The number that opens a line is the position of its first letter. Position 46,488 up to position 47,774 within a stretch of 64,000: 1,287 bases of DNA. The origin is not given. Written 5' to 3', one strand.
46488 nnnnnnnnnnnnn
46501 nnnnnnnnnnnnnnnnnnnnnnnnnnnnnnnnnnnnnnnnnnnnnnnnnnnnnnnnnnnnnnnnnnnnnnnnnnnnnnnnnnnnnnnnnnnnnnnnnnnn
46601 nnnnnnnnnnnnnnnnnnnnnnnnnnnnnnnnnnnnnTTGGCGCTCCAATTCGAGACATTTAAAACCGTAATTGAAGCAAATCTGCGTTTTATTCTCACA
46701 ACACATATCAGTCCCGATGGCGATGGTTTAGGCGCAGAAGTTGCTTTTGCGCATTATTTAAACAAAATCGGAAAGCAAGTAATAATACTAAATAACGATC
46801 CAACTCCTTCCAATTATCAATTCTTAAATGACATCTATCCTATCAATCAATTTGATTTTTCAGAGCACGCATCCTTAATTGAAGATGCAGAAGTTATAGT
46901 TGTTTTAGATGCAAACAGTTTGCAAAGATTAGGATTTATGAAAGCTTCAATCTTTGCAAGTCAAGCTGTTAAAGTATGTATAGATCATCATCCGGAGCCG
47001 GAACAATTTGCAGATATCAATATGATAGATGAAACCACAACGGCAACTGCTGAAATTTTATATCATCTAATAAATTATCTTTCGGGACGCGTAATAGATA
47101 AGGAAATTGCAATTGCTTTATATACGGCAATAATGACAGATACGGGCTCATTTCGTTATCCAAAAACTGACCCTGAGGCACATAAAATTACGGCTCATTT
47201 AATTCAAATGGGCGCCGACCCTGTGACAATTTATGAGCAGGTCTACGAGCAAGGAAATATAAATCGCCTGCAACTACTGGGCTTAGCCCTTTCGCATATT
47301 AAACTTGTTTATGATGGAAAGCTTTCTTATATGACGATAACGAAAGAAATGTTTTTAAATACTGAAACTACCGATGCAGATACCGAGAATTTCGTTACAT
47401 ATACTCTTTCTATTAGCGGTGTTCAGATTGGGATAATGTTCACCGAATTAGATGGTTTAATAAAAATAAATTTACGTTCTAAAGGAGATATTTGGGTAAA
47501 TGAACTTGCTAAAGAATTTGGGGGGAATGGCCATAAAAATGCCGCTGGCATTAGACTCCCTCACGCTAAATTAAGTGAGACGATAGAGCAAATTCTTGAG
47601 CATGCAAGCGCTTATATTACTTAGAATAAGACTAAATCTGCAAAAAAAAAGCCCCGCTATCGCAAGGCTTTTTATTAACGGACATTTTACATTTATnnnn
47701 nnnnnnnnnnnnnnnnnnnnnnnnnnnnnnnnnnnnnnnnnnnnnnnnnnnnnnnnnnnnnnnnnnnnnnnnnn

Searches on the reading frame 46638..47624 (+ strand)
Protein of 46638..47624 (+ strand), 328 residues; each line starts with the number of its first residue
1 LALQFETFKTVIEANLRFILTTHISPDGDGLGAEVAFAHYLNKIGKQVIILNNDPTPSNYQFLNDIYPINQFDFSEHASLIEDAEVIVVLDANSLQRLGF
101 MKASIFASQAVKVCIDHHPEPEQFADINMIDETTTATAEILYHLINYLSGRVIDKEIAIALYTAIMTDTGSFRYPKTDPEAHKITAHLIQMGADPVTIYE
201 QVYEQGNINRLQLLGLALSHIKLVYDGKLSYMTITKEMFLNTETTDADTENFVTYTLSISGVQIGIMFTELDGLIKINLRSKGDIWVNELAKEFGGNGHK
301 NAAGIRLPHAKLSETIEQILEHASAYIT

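Call 44: search_protein_families(library=pfam, proteins=[window:46638-47624:+], max_evalue=0.01)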
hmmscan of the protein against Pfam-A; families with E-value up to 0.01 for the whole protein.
window:46638-47624:+ (328 aa): 2 families
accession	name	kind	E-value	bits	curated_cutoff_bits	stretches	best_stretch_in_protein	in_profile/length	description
PF01368.27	DHH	-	2.4e-18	67.1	28.1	1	19-165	3-125/125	DHH family, N-terminal domain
PF02272.25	DHHA1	-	1.7e-10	41.7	25.9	1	241-327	10-100/102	DHHA1 domain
